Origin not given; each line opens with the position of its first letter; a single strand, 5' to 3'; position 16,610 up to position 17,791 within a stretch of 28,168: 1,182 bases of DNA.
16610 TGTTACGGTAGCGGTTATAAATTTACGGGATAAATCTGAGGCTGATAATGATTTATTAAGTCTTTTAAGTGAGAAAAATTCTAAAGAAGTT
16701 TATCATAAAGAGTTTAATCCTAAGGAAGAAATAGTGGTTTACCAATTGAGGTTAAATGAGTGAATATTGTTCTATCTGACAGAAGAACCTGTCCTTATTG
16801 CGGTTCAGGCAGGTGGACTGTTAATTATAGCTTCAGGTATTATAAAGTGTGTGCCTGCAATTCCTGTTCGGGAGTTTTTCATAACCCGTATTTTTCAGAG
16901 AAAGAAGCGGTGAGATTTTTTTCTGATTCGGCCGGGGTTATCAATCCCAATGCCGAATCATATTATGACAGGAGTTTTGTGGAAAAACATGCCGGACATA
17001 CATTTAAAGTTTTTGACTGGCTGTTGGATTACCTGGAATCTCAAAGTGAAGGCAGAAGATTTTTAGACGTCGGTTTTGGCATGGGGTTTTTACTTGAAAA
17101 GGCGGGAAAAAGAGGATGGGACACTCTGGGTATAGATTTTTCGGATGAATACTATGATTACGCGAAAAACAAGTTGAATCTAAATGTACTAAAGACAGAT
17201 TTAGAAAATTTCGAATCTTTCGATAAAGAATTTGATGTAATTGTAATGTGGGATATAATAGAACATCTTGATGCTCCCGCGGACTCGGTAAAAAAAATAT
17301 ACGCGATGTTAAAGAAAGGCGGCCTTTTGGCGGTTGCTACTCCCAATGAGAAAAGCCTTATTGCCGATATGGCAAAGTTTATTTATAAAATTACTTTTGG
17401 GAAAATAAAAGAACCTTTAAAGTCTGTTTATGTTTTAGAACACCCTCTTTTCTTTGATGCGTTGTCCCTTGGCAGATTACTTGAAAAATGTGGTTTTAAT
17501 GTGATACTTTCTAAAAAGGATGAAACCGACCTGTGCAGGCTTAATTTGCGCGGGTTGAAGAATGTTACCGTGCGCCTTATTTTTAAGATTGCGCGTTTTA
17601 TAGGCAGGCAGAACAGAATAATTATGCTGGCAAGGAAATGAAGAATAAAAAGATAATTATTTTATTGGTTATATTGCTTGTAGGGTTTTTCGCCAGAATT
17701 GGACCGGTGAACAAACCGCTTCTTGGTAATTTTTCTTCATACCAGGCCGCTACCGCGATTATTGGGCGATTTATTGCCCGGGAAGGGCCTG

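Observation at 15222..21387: Non-canonical polyprenyl-phosphate-sugar module: GT-C / Zn-ribbon methyltransferase / GT-C / Ppm1-ArnC-like GT2 / B12-radical SAM, all translationally coupled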

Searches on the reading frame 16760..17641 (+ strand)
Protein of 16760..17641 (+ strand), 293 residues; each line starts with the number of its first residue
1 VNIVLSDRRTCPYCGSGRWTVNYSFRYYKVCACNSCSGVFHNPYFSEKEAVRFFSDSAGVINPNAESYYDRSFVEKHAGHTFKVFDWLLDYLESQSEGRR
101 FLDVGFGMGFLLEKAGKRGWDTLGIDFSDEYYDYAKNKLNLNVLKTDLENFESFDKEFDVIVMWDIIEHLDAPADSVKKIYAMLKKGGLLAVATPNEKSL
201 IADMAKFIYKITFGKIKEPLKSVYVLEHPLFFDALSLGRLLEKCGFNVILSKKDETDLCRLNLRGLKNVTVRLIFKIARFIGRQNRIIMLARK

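Call 3: search_protein_families(library=pfam, proteins=[window:16760-17641:+], max_evalue=0.01)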
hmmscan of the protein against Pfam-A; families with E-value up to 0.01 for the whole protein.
window:16760-17641:+ (293 aa): 8 families
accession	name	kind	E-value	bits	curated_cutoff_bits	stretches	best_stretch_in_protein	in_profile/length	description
PF13489.12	Methyltransf_23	-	1.5e-21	77.2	27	1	84-249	9-162/164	Methyltransferase domain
PF08241.18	Methyltransf_11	-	1e-14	55.4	21.2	1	102-191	1-94/95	Methyltransferase domain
PF13649.12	Methyltransf_25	-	1e-14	55.4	27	1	102-188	2-97/97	Methyltransferase domain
PF08242.18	Methyltransf_12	-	7.8e-12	46.2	30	1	102-190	1-98/98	Methyltransferase domain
PF13847.12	Methyltransf_31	-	2e-09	37.7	27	1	97-204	3-122/145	Methyltransferase domain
PF02353.26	CMAS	-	3.1e-09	37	27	1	86-195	52-167/273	Mycolic acid cyclopropane synthetase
PF08003.17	Methyltransf_9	-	0.0004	19.9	23.8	1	94-194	112-219/315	Protein of unknown function (DUF1698)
PF07021.18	MetW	-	0.00051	20.2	21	1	96-181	12-99/193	Methionine biosynthesis protein MetW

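Call 5: search_protein_families(library=ncbifam, proteins=[window:16760-17641:+], max_evalue=0.01)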
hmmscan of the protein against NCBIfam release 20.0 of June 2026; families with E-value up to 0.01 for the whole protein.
window:16760-17641:+ (293 aa): 25 families
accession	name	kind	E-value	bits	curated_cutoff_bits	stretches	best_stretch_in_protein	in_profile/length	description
TIGR01983.1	UbiG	equivalog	8.5e-16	57.9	102.95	1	86-198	45-157/228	bifunctional 2-polyprenyl-6-hydroxyphenol methylase/3-demethylubiquinol 3-O-methyltransferase UbiG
TIGR02072.1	BioC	equivalog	1e-11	45.1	184.95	1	86-201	21-141/244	malonyl-ACP O-methyltransferase BioC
TIGR04345.1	ovoA_Cterm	equivalog_domain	1.4e-08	34.6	170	1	131-196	108-173/242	putative 4-mercaptohistidine N1-methyltransferase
NF045667.1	MTase_DVU1556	equivalog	1.5e-07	31.1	155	1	96-193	21-120/213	DVU_1556 family methyltransferase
NF043040.1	corrin_prot_MT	hypoth_equivalog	2.3e-07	30.5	180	1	69-193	15-148/216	corrinoid protein-associated methyltransferase CpaM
TIGR02021.1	BchM-ChlM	equivalog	3.1e-07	30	158.9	1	83-184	39-147/218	magnesium protoporphyrin IX methyltransferase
NF040539.1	AST_met_ArsM_2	exception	6.4e-06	26.2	240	1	45-190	12-161/262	putative arsinothricin biosynthesis methyltransferase ArsM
NF011650.0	PRK15068.1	equivalog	9.8e-06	24.6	209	1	95-194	120-227/324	tRNA 5-methoxyuridine(34)/uridine 5-oxyacetic acid(34) synthase CmoB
NF008686.0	PRK11705.1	equivalog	2.2e-05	23.7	400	1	96-213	166-286/383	cyclopropane fatty acyl phospholipid synthase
NF041536.1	ArsM_DUF2284_UU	exception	2.2e-05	23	575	1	96-193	75-181/459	arsenite methyltransferase/DUF2284 domain selenoprotein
NF008264.0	PRK11036.1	equivalog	2.5e-05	23.9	366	1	96-202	43-157/261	tRNA uridine 5-oxyacetic acid(34) methyltransferase CmoM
TIGR00452.1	TIGR00452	equivalog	3.9e-05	22.6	275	1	96-194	116-221/316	tRNA 5-methoxyuridine(34)/uridine 5-oxyacetic acid(34) synthase CmoB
TIGR02081.1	metW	equivalog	0.0001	21.9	189.5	1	96-178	12-96/194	methionine biosynthesis protein MetW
NF010703.0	PRK14103.1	equivalog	0.00013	21.5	320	1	75-196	8-128/256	trans-aconitate 2-methyltransferase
NF001244.0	PRK00216.1-5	equivalog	0.00026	20.4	216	1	96-207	47-170/236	bifunctional demethylmenaquinone methyltransferase/2-methoxy-6-polyprenyl-1,4-benzoquinol methylase UbiE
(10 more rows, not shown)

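Call 40: search_solved_structures(query=window:16760-17638:+, max_evalue=0.001)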
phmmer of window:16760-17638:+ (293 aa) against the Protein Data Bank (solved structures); distinct sequences matched with E-value up to 0.001: 15.
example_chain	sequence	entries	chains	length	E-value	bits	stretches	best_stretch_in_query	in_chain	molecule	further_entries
3dli_A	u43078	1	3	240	2.8e-11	46.4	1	68-261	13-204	methyltransferase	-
3cc8_A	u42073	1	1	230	2.7e-09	39.9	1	72-202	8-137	Putative methyltransferase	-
9rfr_A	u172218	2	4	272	1.4e-06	31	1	87-191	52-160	Ubiquinone biosynthesis O-methyltransferase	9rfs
3ccf_A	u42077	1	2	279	1.4e-06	30.9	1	64-248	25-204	Cyclopropane-fatty-acyl-phospholipid synthase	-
5dm2_A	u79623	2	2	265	3.3e-06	29.7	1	100-202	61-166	Methyltransferase domain family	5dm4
5dm1_A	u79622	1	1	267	3.3e-06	29.7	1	100-202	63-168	Methyltransferase domain family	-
4kwc_A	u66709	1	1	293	4.3e-06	29.4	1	100-202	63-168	BpumL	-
1vlm_A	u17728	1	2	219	1.4e-05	27.7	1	122-246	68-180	SAM-dependent methyltransferase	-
3l8d_A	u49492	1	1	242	2.8e-05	26.7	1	79-194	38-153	Methyltransferase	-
4kdc_A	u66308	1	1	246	5.1e-05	25.8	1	98-198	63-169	3-demethylubiquinone-9 3-methyltransferase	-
4kdr_A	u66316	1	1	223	5.3e-05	25.8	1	98-198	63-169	3-demethylubiquinone-9 3-methyltransferase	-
5dpm_A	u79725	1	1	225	5.4e-05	25.8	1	98-198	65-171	Ubiquinone biosynthesis O-methyltransferase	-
1wzn_A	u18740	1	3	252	0.00024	23.6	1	93-190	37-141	SAM-dependent methyltransferase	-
7pd7_A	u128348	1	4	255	0.00028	23.4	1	89-189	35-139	Methyltransferase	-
3mgg_A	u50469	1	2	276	0.0003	23.3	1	88-193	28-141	Methyltransferase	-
